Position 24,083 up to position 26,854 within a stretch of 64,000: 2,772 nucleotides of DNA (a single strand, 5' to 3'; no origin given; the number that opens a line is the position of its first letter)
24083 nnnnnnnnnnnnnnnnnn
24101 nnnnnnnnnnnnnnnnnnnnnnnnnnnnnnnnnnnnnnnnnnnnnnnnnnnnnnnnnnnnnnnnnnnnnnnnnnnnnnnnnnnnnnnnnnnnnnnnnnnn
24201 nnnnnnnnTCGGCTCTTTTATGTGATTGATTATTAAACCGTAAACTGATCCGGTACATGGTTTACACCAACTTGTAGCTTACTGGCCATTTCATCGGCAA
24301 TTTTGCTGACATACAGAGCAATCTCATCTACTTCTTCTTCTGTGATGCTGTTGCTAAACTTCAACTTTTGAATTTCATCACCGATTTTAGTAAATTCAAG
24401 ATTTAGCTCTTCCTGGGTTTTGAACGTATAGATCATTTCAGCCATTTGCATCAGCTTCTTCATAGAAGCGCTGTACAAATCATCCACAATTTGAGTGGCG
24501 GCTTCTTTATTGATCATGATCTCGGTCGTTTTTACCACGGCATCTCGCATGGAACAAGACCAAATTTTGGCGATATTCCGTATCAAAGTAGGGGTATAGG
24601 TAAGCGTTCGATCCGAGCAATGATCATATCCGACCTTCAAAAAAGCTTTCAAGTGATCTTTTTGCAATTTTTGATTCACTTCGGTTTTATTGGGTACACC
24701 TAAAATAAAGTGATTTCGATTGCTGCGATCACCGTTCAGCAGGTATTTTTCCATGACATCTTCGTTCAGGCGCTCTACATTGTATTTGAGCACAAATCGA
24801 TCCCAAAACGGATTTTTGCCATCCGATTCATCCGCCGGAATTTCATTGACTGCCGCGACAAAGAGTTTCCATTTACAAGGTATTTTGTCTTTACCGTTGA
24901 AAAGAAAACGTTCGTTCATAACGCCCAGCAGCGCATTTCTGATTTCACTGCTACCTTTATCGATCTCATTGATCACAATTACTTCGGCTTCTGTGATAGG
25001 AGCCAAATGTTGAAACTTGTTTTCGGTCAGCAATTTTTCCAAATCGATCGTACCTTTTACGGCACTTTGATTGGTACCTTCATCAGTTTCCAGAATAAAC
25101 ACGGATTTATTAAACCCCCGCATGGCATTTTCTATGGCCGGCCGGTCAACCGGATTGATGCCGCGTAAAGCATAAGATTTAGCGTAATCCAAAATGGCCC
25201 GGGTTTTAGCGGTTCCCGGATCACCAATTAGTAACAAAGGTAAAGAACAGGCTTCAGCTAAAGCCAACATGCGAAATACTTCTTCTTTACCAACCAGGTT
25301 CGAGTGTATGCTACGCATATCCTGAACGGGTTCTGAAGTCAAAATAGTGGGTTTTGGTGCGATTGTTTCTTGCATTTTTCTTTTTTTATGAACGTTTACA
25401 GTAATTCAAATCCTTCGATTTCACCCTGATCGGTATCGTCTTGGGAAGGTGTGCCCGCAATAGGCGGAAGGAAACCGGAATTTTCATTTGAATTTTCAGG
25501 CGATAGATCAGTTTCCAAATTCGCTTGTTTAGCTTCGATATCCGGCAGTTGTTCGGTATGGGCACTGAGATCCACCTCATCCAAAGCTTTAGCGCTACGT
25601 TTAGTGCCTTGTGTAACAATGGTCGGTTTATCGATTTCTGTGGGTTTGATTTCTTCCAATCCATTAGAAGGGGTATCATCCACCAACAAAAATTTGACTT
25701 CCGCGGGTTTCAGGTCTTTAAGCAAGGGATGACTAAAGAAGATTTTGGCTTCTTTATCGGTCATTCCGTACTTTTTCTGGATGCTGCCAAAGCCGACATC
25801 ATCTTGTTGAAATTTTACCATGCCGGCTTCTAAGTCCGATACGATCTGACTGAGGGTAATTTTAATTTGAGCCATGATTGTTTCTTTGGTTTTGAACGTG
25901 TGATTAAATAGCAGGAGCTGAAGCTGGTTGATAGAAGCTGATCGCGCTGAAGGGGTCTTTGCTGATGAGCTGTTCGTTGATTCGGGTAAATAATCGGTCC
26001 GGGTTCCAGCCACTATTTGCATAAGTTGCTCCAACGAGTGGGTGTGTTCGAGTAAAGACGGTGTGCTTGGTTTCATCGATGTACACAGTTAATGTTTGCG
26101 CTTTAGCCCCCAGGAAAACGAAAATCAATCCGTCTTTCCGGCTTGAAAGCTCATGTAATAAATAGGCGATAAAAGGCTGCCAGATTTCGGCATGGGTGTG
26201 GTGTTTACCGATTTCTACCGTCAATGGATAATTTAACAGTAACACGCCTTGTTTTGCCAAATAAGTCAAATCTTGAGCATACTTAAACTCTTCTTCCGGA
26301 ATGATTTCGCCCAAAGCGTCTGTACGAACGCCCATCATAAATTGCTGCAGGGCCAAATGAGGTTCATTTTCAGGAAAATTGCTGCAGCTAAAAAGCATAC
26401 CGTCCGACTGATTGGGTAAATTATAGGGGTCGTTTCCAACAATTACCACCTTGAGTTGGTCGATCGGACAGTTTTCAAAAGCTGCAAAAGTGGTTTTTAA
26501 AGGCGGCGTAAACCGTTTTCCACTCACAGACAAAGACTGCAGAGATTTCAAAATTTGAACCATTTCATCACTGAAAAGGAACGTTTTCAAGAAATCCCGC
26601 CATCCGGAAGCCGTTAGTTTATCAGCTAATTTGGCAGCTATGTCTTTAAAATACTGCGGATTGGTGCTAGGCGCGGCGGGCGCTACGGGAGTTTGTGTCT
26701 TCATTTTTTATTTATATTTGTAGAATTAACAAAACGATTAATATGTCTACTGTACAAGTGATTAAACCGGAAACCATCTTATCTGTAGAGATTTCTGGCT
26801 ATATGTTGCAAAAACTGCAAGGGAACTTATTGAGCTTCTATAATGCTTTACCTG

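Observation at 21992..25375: CobS/MoxR-like AAA+ ATPase paired with a CobT-like vWA protein carrying an about 200-residue poly-acidic tract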

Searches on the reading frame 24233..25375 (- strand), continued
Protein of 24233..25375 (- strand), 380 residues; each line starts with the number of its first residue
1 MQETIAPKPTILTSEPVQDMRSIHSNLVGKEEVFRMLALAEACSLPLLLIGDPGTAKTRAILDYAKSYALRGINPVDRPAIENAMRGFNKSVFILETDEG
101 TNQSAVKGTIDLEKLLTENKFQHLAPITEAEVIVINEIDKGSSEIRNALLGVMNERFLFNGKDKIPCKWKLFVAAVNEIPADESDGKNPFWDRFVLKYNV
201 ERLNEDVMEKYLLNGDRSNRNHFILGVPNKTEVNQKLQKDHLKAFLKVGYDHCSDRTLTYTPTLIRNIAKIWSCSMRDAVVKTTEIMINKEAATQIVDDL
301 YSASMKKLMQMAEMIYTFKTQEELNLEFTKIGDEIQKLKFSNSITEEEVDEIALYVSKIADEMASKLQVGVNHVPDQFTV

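Call 65: search_solved_structures(query=A3, max_evalue=0.001, show_alignments=3)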
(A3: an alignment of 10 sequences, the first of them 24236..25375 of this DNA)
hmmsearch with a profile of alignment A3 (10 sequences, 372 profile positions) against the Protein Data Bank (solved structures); distinct sequences matched with E-value up to 0.001: 6.
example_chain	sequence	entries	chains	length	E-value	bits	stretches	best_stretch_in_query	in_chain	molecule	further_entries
3nbx_X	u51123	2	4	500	1.1e-11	47.4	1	12-195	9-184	ATPase ravA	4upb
6q7l_V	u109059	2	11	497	1.6e-11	46.9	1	20-195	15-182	ATPase RavA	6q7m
6q7l_U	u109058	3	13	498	1.6e-11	46.9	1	20-195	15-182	ATPase RavA | RavA | RavA + Mg-ADP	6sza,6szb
9if4_A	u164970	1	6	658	7.6e-05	25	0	32-79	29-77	ATP-dependent Clp protease ATP-binding subunit ClpC1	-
8a8u_A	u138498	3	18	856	0.00016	23.9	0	32-79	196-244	ATP-dependent Clp protease ATP-binding subunit ClpC1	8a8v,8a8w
8ycx_A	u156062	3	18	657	0.00092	21.4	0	32-79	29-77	ATP-dependent Clp protease ATP-binding subunit ClpC1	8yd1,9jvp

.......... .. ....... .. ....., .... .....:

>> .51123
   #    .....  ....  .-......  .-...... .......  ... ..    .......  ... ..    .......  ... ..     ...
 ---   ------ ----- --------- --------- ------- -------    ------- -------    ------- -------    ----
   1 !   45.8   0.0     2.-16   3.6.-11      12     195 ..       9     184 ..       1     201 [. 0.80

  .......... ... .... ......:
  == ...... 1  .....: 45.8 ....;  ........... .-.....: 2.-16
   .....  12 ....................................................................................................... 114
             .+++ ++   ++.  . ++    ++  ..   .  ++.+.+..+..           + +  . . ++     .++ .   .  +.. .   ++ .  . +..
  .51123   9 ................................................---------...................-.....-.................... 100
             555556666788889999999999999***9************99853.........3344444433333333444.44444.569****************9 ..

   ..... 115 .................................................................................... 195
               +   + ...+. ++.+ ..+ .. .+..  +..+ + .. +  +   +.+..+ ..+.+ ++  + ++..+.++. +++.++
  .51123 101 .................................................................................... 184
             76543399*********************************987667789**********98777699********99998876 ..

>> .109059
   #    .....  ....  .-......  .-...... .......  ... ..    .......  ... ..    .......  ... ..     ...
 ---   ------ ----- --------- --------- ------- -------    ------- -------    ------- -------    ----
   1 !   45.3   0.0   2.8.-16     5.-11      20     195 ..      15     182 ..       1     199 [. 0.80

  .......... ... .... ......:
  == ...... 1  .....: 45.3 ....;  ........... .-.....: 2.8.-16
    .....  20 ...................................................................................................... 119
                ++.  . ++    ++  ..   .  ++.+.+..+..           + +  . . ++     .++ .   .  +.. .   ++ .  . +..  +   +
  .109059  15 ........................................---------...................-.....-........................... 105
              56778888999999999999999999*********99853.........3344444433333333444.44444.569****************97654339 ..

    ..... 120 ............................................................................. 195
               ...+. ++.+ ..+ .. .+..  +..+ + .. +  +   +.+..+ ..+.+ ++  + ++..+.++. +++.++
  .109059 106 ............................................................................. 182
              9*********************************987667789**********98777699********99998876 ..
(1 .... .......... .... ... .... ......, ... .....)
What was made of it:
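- On MoxR-class AAA+ ATPases (Pfam AAA_5 / bpMoxR): The Walker B Asp is Asn (N136) in 120 of 120 homologues and aligns with the Asp of the RavA LDEIW motif (call 65).
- Closest known: RavA-ViaA. Different: The Walker B position reads NE, not DE (call 65).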

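Call 96: find_encoding_contigs(protein=P0005, flank=1000, max_places=3)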
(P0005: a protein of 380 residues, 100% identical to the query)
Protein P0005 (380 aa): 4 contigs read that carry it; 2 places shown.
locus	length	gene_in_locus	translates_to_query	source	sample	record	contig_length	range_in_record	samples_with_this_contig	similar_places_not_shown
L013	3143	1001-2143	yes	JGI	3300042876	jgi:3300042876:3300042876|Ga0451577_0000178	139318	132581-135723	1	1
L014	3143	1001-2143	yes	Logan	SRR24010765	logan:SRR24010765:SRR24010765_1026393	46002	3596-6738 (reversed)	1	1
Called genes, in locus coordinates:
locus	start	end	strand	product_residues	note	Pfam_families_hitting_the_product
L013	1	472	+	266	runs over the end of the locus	PF03167:UDG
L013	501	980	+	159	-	-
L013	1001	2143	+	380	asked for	PF07728:AAA_5, PF20030:bpMoxR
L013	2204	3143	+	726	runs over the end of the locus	-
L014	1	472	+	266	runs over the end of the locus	PF03167:UDG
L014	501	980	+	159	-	-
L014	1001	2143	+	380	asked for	PF07728:AAA_5, PF20030:bpMoxR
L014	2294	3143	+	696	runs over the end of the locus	-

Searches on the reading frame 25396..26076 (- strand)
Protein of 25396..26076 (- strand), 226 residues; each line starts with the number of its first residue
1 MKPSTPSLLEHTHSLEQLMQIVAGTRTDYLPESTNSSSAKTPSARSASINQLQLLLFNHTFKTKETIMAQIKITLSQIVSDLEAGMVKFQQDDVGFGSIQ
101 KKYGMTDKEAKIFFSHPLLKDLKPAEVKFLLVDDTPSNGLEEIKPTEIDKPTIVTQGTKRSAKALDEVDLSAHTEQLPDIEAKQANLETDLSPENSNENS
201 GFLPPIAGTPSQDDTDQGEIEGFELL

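Call 11: search_protein_families(library=phrogs, proteins=[window:25396-26076:-], max_evalue=0.001)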
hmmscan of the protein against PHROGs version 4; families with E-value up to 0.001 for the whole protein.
window:25396-26076:- (226 aa): 0 families

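Call 12: search_protein_families(library=pfam, proteins=[window:25396-26076:-], max_evalue=0.001)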
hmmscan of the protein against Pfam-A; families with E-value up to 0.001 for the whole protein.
window:25396-26076:- (226 aa): 0 families
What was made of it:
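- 25396..25875 (-): Small conserved gene (159 aa) directly upstream of the ATPase. It has a folded-looking N-terminal domain of about 70 aa and an acidic tail. It is a possible third component; this is unproven. It has no Pfam or PHROG hit (calls 11, 12).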

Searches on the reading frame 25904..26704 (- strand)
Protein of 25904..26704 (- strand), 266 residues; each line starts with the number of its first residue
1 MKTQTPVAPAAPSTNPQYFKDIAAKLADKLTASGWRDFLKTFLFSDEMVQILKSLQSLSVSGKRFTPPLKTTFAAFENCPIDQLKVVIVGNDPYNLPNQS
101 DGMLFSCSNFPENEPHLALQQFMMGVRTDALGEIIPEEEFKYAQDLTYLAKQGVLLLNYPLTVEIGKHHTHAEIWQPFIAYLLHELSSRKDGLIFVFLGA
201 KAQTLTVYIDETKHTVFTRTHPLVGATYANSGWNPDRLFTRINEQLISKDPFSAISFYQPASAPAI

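Call 11: search_protein_families(library=phrogs, proteins=[window:25904-26704:-], max_evalue=0.001)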
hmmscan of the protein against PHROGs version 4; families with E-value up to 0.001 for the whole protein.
window:25904-26704:- (266 aa): 1 family
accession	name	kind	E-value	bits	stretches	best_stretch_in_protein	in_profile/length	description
phrog_12143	-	unknown function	9.3e-32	111.2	1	34-250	9-221/227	-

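Call 12: search_protein_families(library=pfam, proteins=[window:25904-26704:-], max_evalue=0.001)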
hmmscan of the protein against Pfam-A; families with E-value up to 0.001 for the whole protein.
window:25904-26704:- (266 aa): 1 family
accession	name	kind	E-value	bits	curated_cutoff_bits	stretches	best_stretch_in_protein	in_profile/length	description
PF03167.25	UDG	-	2e-07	31.6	24.3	1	78-245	3-139/141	Uracil DNA glycosylase superfamily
